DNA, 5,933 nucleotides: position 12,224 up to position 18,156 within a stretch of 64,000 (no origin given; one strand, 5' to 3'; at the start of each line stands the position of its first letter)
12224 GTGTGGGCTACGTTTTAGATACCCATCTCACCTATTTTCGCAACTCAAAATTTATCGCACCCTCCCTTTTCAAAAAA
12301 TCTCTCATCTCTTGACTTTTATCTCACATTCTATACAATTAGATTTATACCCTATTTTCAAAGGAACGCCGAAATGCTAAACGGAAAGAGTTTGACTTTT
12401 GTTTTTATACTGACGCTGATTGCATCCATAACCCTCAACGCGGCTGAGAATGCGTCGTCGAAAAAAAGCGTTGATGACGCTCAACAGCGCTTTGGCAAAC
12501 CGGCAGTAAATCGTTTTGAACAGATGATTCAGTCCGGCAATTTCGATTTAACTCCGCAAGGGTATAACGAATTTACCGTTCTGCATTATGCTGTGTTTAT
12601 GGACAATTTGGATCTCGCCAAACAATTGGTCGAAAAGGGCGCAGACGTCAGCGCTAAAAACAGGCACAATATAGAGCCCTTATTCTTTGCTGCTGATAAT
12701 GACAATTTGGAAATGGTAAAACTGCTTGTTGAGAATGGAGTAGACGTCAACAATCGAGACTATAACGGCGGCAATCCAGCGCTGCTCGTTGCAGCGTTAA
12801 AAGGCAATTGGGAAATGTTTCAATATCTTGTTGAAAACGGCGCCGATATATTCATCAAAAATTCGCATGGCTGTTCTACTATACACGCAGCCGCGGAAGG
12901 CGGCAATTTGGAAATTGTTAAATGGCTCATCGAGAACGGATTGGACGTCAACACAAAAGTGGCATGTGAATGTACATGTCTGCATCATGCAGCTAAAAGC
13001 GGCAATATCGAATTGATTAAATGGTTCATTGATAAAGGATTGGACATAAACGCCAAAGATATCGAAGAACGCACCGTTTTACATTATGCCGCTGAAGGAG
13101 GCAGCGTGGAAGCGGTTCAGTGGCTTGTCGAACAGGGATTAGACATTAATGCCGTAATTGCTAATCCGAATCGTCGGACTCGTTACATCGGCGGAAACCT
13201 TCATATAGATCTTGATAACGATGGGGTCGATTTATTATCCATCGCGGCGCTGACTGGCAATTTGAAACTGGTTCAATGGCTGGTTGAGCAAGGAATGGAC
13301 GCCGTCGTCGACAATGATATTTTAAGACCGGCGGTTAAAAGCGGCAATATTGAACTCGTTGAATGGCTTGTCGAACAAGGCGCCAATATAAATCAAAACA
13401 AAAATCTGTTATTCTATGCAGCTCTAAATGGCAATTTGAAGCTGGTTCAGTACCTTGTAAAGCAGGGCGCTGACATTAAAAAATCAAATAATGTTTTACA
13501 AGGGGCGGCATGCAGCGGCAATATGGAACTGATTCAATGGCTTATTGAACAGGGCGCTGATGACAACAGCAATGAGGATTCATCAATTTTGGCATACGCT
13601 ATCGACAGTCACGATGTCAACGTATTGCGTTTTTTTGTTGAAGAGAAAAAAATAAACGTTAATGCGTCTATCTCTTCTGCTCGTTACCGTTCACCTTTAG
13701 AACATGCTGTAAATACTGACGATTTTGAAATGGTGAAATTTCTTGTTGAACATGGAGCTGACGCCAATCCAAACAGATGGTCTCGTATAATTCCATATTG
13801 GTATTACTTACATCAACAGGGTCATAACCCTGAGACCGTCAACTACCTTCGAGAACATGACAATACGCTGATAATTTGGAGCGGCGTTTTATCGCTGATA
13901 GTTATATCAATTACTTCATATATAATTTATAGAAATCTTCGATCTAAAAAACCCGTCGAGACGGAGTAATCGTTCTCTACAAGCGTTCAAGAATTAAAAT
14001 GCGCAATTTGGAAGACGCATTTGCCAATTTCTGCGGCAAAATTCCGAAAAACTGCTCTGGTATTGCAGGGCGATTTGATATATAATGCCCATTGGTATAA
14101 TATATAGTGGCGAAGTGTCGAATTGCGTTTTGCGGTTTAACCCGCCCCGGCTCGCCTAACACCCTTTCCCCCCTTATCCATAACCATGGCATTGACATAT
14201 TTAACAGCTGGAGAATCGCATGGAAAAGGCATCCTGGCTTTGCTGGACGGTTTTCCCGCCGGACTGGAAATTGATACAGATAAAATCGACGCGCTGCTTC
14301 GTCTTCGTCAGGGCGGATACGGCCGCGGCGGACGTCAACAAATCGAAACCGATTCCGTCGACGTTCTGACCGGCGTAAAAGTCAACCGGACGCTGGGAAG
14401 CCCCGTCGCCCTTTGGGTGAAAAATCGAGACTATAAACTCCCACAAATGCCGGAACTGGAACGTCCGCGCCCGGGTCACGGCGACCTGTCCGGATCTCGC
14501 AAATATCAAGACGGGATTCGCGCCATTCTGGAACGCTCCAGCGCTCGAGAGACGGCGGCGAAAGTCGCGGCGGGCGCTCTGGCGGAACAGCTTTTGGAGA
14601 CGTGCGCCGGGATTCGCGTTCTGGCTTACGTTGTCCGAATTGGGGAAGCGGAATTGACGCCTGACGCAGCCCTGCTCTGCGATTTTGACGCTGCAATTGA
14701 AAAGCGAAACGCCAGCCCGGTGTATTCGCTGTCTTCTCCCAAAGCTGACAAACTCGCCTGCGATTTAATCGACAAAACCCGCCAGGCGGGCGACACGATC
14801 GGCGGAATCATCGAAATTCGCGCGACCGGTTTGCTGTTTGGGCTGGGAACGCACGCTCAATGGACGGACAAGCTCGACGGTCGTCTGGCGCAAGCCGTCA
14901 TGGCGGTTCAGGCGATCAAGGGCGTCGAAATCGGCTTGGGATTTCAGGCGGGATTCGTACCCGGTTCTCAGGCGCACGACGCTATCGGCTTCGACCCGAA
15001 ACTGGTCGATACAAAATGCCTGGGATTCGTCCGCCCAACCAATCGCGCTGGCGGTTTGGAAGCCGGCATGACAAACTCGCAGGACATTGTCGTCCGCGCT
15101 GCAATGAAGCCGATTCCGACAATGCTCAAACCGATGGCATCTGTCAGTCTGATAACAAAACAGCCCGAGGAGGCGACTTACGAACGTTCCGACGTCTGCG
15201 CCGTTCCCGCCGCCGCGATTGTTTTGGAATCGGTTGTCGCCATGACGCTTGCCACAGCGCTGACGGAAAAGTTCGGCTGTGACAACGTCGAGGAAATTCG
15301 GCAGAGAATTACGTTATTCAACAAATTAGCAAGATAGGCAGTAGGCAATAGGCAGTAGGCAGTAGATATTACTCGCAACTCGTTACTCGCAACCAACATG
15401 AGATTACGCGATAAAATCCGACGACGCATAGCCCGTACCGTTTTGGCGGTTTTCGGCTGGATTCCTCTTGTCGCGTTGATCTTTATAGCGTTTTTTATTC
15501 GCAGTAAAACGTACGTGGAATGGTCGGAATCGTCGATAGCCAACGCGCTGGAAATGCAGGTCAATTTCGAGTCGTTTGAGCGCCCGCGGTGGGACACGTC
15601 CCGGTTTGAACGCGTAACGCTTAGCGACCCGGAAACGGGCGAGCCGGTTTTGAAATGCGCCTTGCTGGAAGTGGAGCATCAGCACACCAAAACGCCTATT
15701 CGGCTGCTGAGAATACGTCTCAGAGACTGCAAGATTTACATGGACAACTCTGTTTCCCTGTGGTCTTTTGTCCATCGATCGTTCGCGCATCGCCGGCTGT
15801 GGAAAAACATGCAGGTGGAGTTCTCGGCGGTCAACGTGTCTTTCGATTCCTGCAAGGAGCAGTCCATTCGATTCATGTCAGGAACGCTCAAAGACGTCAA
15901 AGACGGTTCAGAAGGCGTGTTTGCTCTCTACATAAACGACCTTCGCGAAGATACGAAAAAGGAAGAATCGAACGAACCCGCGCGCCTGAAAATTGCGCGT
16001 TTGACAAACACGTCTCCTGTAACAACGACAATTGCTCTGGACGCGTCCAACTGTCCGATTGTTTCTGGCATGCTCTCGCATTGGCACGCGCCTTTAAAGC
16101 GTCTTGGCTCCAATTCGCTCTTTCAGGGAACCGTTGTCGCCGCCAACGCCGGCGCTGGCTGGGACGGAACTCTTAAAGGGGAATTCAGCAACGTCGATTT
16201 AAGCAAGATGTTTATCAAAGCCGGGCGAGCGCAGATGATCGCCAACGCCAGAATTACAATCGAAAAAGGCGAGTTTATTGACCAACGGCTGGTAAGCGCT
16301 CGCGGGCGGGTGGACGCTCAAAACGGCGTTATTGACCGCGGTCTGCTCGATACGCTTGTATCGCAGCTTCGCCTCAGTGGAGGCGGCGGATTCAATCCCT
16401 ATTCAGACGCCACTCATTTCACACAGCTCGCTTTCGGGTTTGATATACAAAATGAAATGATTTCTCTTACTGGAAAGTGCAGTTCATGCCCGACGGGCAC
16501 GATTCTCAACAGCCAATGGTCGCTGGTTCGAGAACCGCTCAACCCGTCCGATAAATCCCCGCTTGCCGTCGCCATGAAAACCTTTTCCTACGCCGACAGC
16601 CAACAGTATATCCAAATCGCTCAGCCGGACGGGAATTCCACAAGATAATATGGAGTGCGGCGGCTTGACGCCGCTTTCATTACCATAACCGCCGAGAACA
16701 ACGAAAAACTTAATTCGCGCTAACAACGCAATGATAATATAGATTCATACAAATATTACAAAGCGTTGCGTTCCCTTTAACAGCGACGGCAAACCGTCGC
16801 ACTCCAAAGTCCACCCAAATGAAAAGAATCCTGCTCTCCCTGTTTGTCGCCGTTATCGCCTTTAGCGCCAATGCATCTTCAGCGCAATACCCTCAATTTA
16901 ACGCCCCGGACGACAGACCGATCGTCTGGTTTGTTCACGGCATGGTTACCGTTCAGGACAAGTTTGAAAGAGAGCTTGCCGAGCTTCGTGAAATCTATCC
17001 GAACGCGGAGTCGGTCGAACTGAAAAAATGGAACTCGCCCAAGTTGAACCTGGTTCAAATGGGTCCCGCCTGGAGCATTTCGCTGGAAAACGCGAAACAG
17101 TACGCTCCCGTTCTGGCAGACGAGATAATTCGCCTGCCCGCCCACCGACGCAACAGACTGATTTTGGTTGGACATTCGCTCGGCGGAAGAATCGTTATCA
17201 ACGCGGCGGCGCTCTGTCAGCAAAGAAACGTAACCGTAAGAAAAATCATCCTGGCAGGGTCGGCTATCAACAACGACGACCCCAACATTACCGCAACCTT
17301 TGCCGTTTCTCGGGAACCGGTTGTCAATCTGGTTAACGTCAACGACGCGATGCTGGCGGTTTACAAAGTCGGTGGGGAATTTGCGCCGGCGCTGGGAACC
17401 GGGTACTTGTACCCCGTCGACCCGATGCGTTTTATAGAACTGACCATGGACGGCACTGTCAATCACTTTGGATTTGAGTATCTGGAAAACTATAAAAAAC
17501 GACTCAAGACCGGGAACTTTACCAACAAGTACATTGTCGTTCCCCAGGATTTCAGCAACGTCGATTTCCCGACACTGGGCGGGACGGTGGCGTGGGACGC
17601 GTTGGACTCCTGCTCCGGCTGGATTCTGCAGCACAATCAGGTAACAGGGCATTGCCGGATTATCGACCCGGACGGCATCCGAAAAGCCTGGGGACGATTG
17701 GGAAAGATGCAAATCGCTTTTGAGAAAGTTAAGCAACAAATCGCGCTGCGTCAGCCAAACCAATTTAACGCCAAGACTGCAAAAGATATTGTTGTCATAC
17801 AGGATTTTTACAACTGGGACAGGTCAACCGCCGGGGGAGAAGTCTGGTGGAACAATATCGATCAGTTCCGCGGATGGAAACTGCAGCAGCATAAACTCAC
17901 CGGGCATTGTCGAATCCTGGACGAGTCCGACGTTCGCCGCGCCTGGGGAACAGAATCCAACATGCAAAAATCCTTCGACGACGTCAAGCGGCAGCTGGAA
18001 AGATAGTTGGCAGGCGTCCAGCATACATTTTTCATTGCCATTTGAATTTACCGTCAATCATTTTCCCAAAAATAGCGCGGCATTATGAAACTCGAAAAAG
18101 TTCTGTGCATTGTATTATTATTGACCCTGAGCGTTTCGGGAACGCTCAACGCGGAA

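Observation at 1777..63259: Period-7 tandem repeat arrays occupy almost every intergenic spacer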

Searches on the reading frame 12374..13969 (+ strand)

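Call 9: search_protein_families(library=ncbifam, proteins=[window:12374-13969:+])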
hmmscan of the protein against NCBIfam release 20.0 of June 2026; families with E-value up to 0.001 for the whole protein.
window:12374-13969:+ (531 aa): 10 families
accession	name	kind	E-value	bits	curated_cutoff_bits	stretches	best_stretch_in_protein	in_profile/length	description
NF043029.1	T4SS_AnkY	equivalog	1.7e-35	122.5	600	4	62-135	455-527/543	Dot/Icm T4SS effector AnkY/LegA9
NF043028.1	T4SS_AnkX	equivalog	6.3e-29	100.7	1400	3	168-464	387-678/938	Dot/Icm T4SS effector AnkN/AnkX/LegA8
NF043023.1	T4SS_AnkH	equivalog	1.8e-25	89.6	600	3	45-159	12-124/467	Dot/Icm T4SS effector AnkH/LegA3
NF041931.2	MzaA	equivalog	5.6e-23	81.7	800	1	103-187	5-89/726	MZA anti-phage system associated sigma-70 family RNA polymerase sigma factor MzaA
TIGR00870.1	trp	subfamily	5.6e-22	77.6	498.75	1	164-202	129-165/747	transient-receptor-potential calcium channel protein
NF043021.1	T4SS_AnkF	equivalog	4.1e-16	58.5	1000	1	101-164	587-650/917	Dot/Icm T4SS effector AnkF/LegA14/Ceg31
NF043022.1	T4SS_AnkG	equivalog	1e-15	57.5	500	1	65-175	329-445/455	Dot/Icm T4SS effector AnkG/AnkZ/LegA7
NF043019.1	T4SS_AnkC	equivalog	3.4e-15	55.8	450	1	324-464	64-193/459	Dot/Icm T4SS effector AnkC/LegA12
NF043024.1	T4SS_AnkI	equivalog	3.6e-09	35.9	550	0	320-344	248-272/439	Dot/Icm T4SS effector AnkI/LegAS4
NF043025.1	T4SS_AnkJ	equivalog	1.1e-05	25.2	300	0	427-463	79-114/247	Dot/Icm T4SS effector AnkJ/LegA11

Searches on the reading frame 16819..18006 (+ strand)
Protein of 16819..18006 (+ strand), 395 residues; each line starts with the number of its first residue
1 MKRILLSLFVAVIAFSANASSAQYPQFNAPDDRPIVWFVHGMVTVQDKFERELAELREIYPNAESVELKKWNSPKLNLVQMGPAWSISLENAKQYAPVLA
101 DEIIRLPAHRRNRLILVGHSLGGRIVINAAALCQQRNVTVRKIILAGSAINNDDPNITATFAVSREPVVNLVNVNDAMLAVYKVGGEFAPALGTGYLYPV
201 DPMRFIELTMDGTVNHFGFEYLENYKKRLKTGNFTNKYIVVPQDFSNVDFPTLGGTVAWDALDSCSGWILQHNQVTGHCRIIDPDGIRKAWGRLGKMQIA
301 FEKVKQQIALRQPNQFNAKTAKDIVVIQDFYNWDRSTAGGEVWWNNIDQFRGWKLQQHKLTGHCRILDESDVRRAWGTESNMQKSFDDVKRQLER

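Call 9: search_protein_families(library=ncbifam, proteins=[window:16819-18006:+])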
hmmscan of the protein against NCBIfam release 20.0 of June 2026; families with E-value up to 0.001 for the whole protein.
window:16819-18006:+ (395 aa): 2 families
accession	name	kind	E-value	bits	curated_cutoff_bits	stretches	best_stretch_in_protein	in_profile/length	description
NF008340.0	PRK11126.1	equivalog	2.3e-06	27.1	261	1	32-149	13-113/255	2-succinyl-6-hydroxy-2,4-cyclohexadiene-1-carboxylate synthase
TIGR03695.1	menH_SHCHC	equivalog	3e-05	23.6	208.55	1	35-149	4-105/252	2-succinyl-6-hydroxy-2,4-cyclohexadiene-1-carboxylate synthase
